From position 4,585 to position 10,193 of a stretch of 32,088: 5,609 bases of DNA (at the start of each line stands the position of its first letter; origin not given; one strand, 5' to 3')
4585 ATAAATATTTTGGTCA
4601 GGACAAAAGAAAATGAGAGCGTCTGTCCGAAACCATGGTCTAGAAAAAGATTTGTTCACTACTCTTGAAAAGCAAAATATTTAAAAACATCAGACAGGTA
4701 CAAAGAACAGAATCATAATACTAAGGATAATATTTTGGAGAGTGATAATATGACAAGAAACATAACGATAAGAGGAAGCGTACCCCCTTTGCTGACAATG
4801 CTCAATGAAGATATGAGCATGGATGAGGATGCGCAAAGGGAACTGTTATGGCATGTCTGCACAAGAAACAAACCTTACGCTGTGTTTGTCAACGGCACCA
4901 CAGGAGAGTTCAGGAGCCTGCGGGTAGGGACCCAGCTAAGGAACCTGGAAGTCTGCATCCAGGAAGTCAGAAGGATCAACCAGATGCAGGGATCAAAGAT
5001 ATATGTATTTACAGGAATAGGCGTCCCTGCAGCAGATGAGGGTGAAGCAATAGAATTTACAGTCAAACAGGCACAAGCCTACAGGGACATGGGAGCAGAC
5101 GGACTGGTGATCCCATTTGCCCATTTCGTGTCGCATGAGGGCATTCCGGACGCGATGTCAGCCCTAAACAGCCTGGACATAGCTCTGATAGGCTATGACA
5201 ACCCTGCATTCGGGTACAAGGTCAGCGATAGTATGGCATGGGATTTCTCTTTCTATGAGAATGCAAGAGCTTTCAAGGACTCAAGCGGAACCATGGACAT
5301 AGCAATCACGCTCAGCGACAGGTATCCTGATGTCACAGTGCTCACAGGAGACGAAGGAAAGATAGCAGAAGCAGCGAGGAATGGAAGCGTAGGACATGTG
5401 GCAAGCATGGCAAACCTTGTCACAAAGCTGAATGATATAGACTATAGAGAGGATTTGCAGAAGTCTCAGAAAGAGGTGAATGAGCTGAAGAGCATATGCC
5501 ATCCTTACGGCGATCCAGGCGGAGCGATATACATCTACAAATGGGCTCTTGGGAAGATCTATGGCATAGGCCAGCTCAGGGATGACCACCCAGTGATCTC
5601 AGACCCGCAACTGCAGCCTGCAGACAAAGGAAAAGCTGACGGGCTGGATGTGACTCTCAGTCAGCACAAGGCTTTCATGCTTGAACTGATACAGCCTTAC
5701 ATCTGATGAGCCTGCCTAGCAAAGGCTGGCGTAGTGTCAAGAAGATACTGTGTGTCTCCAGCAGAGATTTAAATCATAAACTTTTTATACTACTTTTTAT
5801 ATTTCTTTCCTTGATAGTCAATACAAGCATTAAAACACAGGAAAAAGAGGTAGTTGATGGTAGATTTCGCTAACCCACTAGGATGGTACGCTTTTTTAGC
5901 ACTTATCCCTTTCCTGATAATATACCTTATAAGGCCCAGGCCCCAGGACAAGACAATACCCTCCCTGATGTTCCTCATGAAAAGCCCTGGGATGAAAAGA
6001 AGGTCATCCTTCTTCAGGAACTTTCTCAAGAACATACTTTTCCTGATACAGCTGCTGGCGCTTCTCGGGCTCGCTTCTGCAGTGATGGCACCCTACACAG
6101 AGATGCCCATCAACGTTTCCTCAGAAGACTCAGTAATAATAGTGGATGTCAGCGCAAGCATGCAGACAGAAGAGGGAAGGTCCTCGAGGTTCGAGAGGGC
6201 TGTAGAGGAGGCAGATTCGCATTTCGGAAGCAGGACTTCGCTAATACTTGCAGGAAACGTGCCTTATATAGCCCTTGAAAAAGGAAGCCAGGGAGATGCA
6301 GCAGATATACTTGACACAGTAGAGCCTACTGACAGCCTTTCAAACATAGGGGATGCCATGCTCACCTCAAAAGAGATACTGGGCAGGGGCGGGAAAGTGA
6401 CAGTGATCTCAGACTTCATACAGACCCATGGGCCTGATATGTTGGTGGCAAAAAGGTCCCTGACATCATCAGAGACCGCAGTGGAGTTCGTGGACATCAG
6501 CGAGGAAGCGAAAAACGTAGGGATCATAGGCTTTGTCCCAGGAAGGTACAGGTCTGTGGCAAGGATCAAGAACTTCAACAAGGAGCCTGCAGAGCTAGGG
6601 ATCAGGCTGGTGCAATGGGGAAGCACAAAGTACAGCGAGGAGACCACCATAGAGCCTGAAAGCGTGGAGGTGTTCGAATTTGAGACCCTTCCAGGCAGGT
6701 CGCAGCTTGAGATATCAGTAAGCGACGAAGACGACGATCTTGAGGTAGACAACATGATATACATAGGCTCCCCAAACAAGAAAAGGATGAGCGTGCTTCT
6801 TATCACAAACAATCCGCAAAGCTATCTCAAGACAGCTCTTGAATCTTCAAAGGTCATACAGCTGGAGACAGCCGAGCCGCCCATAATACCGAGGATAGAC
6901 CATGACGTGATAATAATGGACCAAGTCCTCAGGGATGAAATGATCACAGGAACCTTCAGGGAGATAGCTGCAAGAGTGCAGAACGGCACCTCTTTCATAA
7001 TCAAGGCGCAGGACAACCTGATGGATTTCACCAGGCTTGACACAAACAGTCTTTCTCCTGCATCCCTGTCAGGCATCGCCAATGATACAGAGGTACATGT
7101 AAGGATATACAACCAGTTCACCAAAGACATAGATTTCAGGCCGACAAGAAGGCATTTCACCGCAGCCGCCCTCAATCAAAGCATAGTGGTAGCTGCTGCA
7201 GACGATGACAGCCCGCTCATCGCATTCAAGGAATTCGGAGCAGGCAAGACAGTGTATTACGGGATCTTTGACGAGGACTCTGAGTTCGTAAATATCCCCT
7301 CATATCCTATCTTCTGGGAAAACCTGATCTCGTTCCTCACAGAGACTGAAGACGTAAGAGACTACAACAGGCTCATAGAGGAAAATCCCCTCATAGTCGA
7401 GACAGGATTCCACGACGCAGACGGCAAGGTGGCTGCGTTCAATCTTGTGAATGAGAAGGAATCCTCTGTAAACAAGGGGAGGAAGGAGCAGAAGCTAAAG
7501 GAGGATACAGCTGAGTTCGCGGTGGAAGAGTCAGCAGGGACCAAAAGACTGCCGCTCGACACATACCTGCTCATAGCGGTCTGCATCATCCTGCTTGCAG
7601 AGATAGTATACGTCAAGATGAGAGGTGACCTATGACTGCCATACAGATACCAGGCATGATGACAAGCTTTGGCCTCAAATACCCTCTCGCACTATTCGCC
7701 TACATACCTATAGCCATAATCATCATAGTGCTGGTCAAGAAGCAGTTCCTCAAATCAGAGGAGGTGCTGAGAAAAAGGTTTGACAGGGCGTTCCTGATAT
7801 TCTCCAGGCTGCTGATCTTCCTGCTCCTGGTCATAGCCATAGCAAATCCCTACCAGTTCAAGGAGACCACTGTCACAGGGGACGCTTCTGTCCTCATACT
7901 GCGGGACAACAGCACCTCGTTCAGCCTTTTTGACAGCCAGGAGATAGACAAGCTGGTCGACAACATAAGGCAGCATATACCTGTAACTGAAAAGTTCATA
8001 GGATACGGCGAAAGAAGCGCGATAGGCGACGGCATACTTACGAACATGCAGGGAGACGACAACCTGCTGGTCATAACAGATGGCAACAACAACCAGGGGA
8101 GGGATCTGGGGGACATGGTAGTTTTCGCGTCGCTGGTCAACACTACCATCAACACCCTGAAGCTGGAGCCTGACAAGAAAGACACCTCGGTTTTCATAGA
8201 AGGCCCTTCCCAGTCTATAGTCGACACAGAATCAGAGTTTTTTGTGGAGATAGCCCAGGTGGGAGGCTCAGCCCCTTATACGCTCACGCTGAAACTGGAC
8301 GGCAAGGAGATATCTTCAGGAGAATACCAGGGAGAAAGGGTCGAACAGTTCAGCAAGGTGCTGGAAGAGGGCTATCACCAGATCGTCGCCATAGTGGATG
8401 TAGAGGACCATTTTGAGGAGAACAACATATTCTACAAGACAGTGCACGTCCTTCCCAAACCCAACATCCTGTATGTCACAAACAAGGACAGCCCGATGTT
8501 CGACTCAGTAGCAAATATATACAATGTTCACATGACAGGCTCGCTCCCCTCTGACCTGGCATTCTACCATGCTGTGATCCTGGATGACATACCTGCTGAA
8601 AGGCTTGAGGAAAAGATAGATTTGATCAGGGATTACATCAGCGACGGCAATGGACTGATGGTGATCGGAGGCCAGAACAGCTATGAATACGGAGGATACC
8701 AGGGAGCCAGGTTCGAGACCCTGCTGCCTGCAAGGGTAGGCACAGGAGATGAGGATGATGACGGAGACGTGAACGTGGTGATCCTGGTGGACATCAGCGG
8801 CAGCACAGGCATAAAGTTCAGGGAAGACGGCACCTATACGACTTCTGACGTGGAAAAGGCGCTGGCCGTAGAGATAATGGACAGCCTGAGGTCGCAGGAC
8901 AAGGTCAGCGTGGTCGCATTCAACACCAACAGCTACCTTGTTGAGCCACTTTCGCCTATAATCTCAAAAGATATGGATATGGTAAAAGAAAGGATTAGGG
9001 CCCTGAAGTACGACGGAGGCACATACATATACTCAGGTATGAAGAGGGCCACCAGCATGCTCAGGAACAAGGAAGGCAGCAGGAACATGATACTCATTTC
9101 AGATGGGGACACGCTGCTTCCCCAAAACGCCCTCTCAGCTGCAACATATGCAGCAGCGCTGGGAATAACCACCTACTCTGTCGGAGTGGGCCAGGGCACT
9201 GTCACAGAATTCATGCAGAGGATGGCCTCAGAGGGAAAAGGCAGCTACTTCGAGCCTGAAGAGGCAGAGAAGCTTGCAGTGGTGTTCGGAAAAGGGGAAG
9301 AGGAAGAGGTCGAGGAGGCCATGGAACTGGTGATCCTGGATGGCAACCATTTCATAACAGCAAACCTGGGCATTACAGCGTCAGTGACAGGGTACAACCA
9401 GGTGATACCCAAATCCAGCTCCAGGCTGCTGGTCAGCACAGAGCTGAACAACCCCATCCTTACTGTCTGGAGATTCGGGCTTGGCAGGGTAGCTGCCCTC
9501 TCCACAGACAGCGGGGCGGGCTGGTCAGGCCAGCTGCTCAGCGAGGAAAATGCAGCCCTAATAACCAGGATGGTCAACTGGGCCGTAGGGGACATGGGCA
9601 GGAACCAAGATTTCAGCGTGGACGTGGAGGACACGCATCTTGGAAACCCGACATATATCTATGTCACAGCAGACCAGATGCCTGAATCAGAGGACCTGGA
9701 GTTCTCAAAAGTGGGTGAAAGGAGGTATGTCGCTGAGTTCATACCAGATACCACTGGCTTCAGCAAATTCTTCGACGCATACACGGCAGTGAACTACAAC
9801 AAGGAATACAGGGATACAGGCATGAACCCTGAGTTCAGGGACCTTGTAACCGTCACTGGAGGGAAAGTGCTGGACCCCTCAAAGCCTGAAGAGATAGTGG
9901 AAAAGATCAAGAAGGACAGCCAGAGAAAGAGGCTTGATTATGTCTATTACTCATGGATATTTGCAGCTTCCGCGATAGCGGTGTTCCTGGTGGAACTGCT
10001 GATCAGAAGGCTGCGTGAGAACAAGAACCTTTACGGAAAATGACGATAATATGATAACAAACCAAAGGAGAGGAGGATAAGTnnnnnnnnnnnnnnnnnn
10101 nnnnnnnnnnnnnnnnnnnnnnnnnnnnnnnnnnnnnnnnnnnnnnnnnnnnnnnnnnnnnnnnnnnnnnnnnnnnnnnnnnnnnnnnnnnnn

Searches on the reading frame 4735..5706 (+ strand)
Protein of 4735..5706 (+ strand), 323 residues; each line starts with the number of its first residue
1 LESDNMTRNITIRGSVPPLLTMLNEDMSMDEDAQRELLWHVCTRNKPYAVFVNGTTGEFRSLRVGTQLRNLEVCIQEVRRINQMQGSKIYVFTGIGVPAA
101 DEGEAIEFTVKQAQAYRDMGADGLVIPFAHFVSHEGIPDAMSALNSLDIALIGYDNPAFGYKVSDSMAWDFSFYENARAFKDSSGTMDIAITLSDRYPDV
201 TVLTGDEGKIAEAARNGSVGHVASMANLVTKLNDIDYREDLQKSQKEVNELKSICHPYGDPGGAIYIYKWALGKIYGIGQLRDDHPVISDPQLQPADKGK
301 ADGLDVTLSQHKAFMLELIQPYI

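Call 12: search_protein_families(library=pfam, proteins=[window:4735-5706:+])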
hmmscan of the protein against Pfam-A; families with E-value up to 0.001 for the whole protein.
window:4735-5706:+ (323 aa): 1 family
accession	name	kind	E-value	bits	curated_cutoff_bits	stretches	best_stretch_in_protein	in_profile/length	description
PF00701.28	DHDPS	-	2.1e-14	53.4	22.1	1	13-233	3-214/289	Dihydrodipicolinate synthetase family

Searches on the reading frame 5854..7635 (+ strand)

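Call 12: search_protein_families(library=pfam, proteins=[window:5854-7635:+])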
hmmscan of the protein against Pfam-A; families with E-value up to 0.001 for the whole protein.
window:5854-7635:+ (593 aa): 3 families
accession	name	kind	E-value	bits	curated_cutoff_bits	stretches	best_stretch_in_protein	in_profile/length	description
PF24157.1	DUF7408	-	1.3e-42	146.2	27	1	314-489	2-172/174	Domain of unknown function (DUF7408)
PF07584.16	BatA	-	2.6e-11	44.2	25.9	1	2-80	1-77/77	Aerotolerance regulator N-terminal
PF13519.12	VWA_2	-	4.8e-06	27.6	27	1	94-188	2-106/107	von Willebrand factor type A domain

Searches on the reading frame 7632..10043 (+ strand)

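Call 12: search_protein_families(library=pfam, proteins=[window:7632-10043:+])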
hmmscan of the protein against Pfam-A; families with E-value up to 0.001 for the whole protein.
window:7632-10043:+ (803 aa): 4 families
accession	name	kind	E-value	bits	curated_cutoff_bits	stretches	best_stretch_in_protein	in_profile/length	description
PF00092.34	VWA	-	1.7e-15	58.1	23.8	1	381-548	1-168/174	von Willebrand factor type A domain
PF13519.12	VWA_2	-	1.2e-12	48.9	27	1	382-492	1-106/107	von Willebrand factor type A domain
PF13768.12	VWA_3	-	7.1e-10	39.6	27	1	381-539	2-153/155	von Willebrand factor type A domain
PF07090.17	GATase1_like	-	1.8e-09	38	27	1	546-636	135-228/247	Putative glutamine amidotransferase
